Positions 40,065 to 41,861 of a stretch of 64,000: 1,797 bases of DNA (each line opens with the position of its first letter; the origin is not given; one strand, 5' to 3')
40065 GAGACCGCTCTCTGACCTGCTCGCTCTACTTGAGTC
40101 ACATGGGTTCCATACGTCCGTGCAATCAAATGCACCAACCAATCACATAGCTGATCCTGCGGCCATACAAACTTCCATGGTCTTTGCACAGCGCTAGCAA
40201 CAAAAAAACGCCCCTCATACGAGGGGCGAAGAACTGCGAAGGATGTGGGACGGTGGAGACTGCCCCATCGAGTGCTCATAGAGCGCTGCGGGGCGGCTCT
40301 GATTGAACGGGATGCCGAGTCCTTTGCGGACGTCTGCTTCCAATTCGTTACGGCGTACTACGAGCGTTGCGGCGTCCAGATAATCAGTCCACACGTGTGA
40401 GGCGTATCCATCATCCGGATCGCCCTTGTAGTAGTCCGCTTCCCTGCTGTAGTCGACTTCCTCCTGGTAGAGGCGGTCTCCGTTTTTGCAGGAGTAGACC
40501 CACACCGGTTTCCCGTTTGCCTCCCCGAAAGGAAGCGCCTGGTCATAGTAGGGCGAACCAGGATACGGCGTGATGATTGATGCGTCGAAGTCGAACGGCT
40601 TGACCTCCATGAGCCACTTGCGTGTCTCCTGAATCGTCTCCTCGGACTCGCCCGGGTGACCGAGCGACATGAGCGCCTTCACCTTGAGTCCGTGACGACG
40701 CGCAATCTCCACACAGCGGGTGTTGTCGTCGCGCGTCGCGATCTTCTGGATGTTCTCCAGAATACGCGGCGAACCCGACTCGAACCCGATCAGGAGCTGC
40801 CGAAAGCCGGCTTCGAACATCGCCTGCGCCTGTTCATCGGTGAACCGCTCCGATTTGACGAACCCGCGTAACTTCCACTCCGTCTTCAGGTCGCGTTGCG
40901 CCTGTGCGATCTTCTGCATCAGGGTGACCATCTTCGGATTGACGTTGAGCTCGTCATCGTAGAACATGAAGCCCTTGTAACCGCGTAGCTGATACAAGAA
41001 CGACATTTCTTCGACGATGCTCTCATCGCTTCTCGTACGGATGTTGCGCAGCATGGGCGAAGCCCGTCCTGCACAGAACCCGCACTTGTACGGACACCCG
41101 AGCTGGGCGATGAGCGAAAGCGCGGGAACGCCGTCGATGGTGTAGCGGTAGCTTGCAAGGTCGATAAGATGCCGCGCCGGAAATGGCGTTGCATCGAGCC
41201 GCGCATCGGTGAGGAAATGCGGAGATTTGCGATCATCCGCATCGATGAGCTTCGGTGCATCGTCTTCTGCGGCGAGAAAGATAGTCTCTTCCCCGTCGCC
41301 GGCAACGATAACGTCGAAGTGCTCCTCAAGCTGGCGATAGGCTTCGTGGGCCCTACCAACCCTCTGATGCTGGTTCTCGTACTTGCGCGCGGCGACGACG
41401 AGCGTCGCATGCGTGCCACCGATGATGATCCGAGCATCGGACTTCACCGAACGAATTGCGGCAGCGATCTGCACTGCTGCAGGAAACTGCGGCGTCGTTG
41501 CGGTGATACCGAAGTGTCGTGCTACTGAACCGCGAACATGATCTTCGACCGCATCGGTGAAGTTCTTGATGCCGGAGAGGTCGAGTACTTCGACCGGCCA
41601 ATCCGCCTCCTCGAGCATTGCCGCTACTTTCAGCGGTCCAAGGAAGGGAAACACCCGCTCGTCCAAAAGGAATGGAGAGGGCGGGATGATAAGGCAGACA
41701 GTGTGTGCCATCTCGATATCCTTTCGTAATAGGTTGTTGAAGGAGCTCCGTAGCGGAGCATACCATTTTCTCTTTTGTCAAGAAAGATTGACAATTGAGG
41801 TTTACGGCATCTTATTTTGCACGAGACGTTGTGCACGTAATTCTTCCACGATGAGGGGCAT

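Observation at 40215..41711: Class B (B12-binding) radical SAM enzyme in the glycan locus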

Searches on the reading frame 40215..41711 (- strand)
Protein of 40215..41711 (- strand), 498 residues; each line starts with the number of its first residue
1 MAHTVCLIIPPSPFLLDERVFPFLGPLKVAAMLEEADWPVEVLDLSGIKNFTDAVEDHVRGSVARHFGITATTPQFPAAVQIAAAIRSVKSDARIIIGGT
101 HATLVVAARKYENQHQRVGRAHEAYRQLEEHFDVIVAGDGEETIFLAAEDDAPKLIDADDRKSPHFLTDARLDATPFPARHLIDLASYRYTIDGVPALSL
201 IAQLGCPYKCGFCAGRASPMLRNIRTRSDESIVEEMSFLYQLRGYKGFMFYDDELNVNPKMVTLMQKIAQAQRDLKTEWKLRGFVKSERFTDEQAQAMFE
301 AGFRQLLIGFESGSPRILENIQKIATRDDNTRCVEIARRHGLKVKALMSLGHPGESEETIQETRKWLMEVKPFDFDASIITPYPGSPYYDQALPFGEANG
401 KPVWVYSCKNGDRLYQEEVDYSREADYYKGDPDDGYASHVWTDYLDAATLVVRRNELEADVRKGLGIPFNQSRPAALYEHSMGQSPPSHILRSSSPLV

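Call 3: search_protein_families(library=pfam, proteins=[window:40215-41711:-], max_evalue=0.1)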
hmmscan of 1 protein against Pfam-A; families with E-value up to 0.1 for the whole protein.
window:40215-41711:- (498 aa): 2 families
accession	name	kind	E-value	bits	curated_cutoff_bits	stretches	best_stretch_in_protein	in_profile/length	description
PF04055.27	Radical_SAM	-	2.6e-24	86.7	29.5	1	203-367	4-166/166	Radical SAM superfamily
PF02310.24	B12-binding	-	4.5e-09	36.6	32.1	1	28-108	19-97/121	B12 binding domain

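Call 4: search_protein_families(library=ncbifam, proteins=[window:40215-41711:-], max_evalue=0.1)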
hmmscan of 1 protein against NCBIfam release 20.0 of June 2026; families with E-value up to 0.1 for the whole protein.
window:40215-41711:- (498 aa): 32 families (the best 25 are shown)
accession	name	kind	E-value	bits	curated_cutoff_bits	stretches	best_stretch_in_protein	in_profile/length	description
TIGR03471.1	HpnJ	equivalog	3.7e-34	118.4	577.6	1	70-393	75-388/472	hopanoid biosynthesis associated radical SAM protein HpnJ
TIGR04479.1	bcpD_PhpK_rSAM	subfamily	9.1e-29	100.2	600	1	198-380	242-419/504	PhpK family radical SAM P-methyltransferase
TIGR02026.1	BchE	equivalog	2.1e-22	79.7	481.35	1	54-392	54-387/497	magnesium-protoporphyrin IX monomethyl ester anaerobic oxidative cyclase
NF033070.1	rSAM_AprD4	equivalog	6.9e-22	78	500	1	152-396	148-394/456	AprD4 family radical SAM diol-dehydratase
NF050148.1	rSAM_ApyD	equivalog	1.2e-19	70.2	750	1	20-390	22-391/645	RiPP biosynthesis radical SAM protein ApyD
TIGR04367.1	HpnR_B12_rSAM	equivalog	5.3e-18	64.8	650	1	7-387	4-368/490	hopanoid C-3 methylase HpnR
TIGR04014.1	B12_SAM_MJ_0865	equivalog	2.2e-17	63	360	1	204-404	167-369/434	methyl-coenzyme M reductase glutamine C-methyltransferase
TIGR04013.1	B12_SAM_MJ_1487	hypoth_equivalog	1.3e-16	60.5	251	1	125-390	85-355/382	TIGR04013 family B12-binding domain/radical SAM domain-containing protein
TIGR04072.2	rSAM_ladder_B12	equivalog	1.7e-16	59.9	360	1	183-370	166-349/443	lipid biosynthesis B12-binding/radical SAM protein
TIGR03975.1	rSAM_ocin_1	subfamily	7.1e-15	54.5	281.85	1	209-408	277-470/606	RiPP maturation radical SAM C-methyltransferase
TIGR04385.1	B12_rSAM_cofa1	equivalog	3.8e-14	52.7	450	1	85-367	92-361/438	B12 lower ligand biosynthesis radical SAM protein BzaD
NF038361.1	rSAM_Sden_1168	equivalog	4.3e-14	52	575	1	152-396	230-477/560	Sden_1168 family B12-binding radical SAM P-methyltransferase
TIGR04428.1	B12_rSAM_trp_MT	equivalog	5.6e-08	31.6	500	1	199-370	218-398/558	tryptophan 2-C-methyltransferase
TIGR01579.1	MiaB-like-C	equivalog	1.5e-07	31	357.05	1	203-371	146-319/416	tRNA (N(6)-L-threonylcarbamoyladenosine(37)-C(2))-methylthiotransferase MtaB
TIGR00089.1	TIGR00089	subfamily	1.6e-07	30.5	251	1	203-383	146-331/429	MiaB/RimO family radical SAM methylthiotransferase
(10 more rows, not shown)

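Call 8: find_homologous_proteins(query=window:40215-41711:-)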
Query window:40215-41711:- (498 aa): 4953 proteins with E <= 0.001 among 8000 candidates; the best 120 are listed.
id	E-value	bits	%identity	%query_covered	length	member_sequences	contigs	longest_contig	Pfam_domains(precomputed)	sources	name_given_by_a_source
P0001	0.0e+0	1147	100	100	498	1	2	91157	PF04055.28,PF02310.25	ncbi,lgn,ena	-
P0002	2.1e-288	975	84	100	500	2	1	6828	PF04055.28,PF02310.25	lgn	-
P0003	1.3e-287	972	85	99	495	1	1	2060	PF04055.28,PF02310.25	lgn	-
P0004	1.8e-285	965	84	100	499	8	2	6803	PF04055.28,PF02310.25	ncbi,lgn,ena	-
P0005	1.1e-284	963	83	100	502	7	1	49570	PF04055.28,PF02310.25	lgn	-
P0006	1.6e-282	956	83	100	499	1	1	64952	PF04055.28,PF02310.25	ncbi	ncbi:MAG: radical SAM protein [Minisyncoccia bacterium]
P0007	2.1e-282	955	85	100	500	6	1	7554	PF04055.28,PF02310.25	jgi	-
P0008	3.0e-282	955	84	100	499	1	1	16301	PF04055.28,PF02310.25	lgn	-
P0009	3.4e-282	955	83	100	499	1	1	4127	PF04055.28,PF02310.25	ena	-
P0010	1.4e-280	949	84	100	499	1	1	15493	PF04055.28,PF02310.25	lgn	-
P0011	6.7e-280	947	82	100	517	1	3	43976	PF04055.28,PF02310.25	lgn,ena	-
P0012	1.2e-279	946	83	100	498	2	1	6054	PF04055.28,PF02310.25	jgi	jgi:radical SAM superfamily enzyme YgiQ (UPF0313 family)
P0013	2.1e-279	945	84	100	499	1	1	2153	PF04055.28,PF02310.25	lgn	-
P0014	2.4e-279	945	83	100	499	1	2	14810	PF04055.28,PF02310.25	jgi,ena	-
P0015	1.1e-278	943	83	100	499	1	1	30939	PF04055.28,PF02310.25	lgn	-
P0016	1.1e-278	943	81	100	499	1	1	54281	PF04055.28,PF02310.25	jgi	-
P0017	1.1e-277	940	82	100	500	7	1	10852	PF04055.28,PF02310.25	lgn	-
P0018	2.7e-276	935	82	100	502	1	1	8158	PF04055.28,PF02310.25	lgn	-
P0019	1.4e-275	933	83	99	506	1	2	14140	PF04055.28,PF02310.25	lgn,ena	-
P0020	3.9e-275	931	82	98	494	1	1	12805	PF04055.28,PF02310.25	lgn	-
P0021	4.7e-275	931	80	100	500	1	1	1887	PF04055.28,PF02310.25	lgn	-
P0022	1.7e-274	929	83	97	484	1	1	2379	PF04055.28,PF02310.25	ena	-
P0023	6.3e-274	927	82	98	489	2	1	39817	PF04055.28,PF02310.25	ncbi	ncbi:MAG: radical SAM protein [Candidatus Paceibacterota bacterium]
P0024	2.6e-273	925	81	100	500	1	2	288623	PF04055.28,PF02310.25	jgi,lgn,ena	-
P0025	2.9e-273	925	81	99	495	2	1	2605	PF04055.28,PF02310.25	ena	-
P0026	9.5e-273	923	80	99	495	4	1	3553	PF04055.28,PF02310.25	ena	-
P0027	1.4e-271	919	82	99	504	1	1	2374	PF04055.28,PF02310.25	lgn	-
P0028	7.5e-271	917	82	99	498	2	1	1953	PF04055.28,PF02310.25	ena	-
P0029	2.4e-270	915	84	96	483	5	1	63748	PF04055.28,PF02310.25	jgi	-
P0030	3.7e-267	905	81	99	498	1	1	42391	PF04055.28,PF02310.25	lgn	-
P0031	2.6e-265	899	81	97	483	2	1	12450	PF04055.28,PF02310.25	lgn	-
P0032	4.1e-265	898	79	99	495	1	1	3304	PF04055.28,PF02310.25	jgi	jgi:radical SAM superfamily enzyme YgiQ (UPF0313 family)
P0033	9.8e-265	897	79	100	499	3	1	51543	PF04055.28,PF02310.25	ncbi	-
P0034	7.0e-263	891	78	100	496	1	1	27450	PF04055.28,PF02310.25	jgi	-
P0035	6.0e-252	855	78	97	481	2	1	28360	PF04055.28,PF02310.25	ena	-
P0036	6.3e-252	855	75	100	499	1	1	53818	PF04055.28,PF02310.25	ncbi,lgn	-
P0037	1.5e-250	850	78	97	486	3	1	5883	PF04055.28,PF02310.25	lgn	-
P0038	3.2e-247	839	74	99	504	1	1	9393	PF04055.28,PF02310.25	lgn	-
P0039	1.6e-246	837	74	99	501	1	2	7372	PF04055.28,PF02310.25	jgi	-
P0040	3.5e-246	836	74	99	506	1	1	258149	PF04055.28,PF02310.25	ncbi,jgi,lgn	ncbi:MAG: radical SAM protein [Minisyncoccia bacterium]|jgi:radical SAM superfamily enzyme YgiQ (UPF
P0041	3.0e-245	833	73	99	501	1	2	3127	PF04055.28,PF02310.25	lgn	-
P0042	3.0e-245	833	74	99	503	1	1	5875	PF04055.28,PF02310.25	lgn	-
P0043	6.9e-245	831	73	99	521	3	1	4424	PF04055.28,PF02310.25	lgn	-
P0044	5.1e-244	829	74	99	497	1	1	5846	PF04055.28,PF02310.25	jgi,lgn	jgi:radical SAM superfamily enzyme YgiQ (UPF0313 family)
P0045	5.9e-243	825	74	98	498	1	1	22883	PF04055.28,PF02310.25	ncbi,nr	ncbi:MAG: hypothetical protein JWN18_482 [Parcubacteria group bacterium]|nr:hypothetical protein [Pa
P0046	1.9e-242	823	73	99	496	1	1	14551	PF04055.28,PF02310.25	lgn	-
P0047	5.3e-240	815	74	98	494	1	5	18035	PF04055.28,PF02310.25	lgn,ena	-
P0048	6.6e-240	815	72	99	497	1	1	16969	PF04055.28,PF02310.25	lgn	-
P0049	7.4e-238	808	73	99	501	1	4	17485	PF04055.28,PF02310.25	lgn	-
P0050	1.1e-237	808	73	99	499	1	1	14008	PF04055.28,PF02310.25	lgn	-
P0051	7.2e-237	805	72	99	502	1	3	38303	PF04055.28,PF02310.25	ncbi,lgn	-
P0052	7.5e-237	805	74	98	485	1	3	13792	PF04055.28,PF02310.25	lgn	-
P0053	2.1e-236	803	73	100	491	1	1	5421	PF04055.28,PF02310.25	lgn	-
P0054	5.1e-236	802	73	97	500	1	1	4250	PF04055.28,PF02310.25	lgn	-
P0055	9.0e-233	792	72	98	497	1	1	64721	PF04055.28,PF02310.25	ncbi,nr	ncbi:MAG: radical SAM protein [Candidatus Kaiserbacteria bacterium]|nr:radical SAM protein [Candidat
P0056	1.9e-231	787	70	99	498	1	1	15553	PF04055.28,PF02310.25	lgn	-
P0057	6.0e-231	786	72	99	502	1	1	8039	PF04055.28,PF02310.25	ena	-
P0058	1.4e-229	781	70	99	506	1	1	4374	PF04055.28,PF02310.25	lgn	-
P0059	7.2e-229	779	70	98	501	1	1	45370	PF04055.28,PF02310.25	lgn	-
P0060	2.8e-225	767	70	99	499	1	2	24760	PF04055.28,PF02310.25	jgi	-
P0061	2.9e-225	767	69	99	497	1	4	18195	PF04055.28,PF02310.25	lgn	-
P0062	4.7e-225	766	69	100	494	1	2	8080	PF04055.28,PF02310.25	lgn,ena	-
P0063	2.5e-224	764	70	98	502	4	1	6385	PF04055.28,PF02310.25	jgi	-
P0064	1.4e-222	758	68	98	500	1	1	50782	PF04055.28,PF02310.25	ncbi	-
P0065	7.4e-222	756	68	99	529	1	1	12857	PF04055.28,PF02310.25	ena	-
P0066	1.5e-221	755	68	99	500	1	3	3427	PF04055.28,PF02310.25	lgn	-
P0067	2.3e-221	754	68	99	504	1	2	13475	PF04055.28,PF02310.25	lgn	-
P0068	2.7e-221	754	68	99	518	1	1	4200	PF04055.28,PF02310.25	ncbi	-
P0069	1.1e-220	752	70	96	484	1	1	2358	PF04055.28,PF02310.25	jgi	jgi:radical SAM superfamily enzyme YgiQ (UPF0313 family)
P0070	7.2e-220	749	68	99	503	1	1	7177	PF04055.28,PF02310.25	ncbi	-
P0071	1.7e-218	744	67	99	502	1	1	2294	PF04055.28,PF02310.25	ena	-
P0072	3.0e-218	744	68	98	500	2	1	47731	PF04055.28,PF02310.25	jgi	jgi:anaerobic magnesium-protoporphyrin IX monomethyl ester cyclase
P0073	1.8e-217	741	66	100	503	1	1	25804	PF04055.28,PF02310.25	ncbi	-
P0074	1.8e-217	741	67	99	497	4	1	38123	PF04055.28,PF02310.25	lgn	-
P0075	1.0e-216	739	68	99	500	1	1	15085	PF04055.28,PF02310.25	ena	-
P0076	2.4e-216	737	67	98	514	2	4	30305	PF04055.28,PF02310.25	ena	-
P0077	2.6e-216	737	67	99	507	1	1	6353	PF04055.28,PF02310.25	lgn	-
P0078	3.2e-216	737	67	99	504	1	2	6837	PF04055.28,PF02310.25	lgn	-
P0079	1.9e-214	731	66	100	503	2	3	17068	PF04055.28,PF02310.25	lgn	-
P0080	1.3e-213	728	67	98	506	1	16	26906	PF04055.28,PF02310.25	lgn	-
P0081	1.9e-213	728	65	98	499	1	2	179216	PF04055.28,PF02310.25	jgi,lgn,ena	-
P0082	2.6e-213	727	66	99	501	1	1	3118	PF04055.28,PF02310.25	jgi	jgi:radical SAM superfamily enzyme YgiQ (UPF0313 family)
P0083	5.2e-212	723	66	99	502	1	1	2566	PF04055.28,PF02310.25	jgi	jgi:radical SAM superfamily enzyme YgiQ (UPF0313 family)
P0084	8.8e-212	722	66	99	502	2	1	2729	PF04055.28,PF02310.25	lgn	-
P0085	9.7e-212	722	65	99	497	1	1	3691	PF04055.28,PF02310.25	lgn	-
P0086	1.5e-211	722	67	99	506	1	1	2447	PF04055.28,PF02310.25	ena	-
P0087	1.8e-211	721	66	99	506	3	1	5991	PF04055.28,PF02310.25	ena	-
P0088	6.9e-211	719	65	99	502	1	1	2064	PF04055.28,PF02310.25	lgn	-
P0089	1.1e-210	719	65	99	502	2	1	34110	PF04055.28,PF02310.25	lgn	-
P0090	1.8e-210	718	66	99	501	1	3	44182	PF04055.28,PF02310.25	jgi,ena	jgi:radical SAM superfamily enzyme YgiQ (UPF0313 family)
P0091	1.9e-210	718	66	99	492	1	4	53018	PF04055.28,PF02310.25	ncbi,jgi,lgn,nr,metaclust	ncbi:MAG: Radical SAM domain protein [Parcubacteria bacterium C7867-001]|nr:MAG: Radical SAM domain 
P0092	2.1e-210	718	65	99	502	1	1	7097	PF04055.28,PF02310.25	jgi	jgi:radical SAM superfamily enzyme YgiQ (UPF0313 family)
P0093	3.1e-210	717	66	99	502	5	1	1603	PF04055.28,PF02310.25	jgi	jgi:radical SAM superfamily enzyme YgiQ (UPF0313 family)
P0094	1.1e-208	712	65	99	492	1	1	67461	PF04055.28,PF02310.25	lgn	-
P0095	1.7e-208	711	65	99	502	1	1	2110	PF04055.28,PF02310.25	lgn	-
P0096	5.9e-208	710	65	99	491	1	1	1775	PF04055.28,PF02310.25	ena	-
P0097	1.2e-207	709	65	99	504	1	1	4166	PF04055.28,PF02310.25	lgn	-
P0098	1.5e-207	708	65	99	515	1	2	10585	PF04055.28,PF02310.25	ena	-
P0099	3.5e-207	707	65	100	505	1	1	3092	PF04055.28,PF02310.25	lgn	-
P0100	1.4e-206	705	66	99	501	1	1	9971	PF04055.28,PF02310.25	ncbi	-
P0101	1.6e-206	705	65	99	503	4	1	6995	PF04055.28,PF02310.25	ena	-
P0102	1.7e-206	705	64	99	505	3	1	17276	PF04055.28,PF02310.25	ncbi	ncbi:MAG: radical SAM protein [Patescibacteria group bacterium]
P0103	1.8e-206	705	64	100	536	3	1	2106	PF04055.28,PF02310.25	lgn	-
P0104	7.9e-206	703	64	99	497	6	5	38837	PF04055.28,PF02310.25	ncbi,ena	-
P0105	1.0e-205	702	64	99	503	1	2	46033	PF04055.28,PF02310.25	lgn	-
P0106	1.1e-205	702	65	98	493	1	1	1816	PF04055.28,PF02310.25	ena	-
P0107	1.6e-205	702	65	100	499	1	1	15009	PF04055.28,PF02310.25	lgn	-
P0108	3.3e-205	701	65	99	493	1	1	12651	PF04055.28,PF02310.25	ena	-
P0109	5.0e-205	700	65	99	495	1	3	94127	PF04055.28,PF02310.25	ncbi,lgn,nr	ncbi:MAG: B12-binding domain-containing radical SAM protein [Candidatus Pacebacteria bacterium]|nr:B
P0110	6.1e-205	700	68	92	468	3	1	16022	PF04055.28,PF02310.25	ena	-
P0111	6.6e-205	700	65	99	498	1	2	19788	PF04055.28,PF02310.25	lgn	-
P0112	2.5e-204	698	63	99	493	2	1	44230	PF04055.28,PF02310.25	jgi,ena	-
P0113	7.5e-204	696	73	86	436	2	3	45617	PF04055.28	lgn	-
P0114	1.1e-203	696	65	98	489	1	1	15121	PF04055.28,PF02310.25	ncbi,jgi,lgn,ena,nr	ncbi:MAG TPA: radical SAM protein [Patescibacteria group bacterium]|nr:radical SAM protein [Patescib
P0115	1.6e-203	695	64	100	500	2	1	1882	PF04055.28,PF02310.25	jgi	-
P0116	1.9e-203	695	64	99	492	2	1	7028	PF04055.28,PF02310.25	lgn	-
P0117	1.7e-202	692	64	99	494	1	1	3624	PF04055.28,PF02310.25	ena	-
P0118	3.3e-202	691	63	99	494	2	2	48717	PF04055.28,PF02310.25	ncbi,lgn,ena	-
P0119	4.5e-202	690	63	99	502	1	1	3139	PF04055.28,PF02310.25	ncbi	-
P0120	4.6e-202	690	64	99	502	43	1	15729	PF04055.28,PF02310.25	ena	-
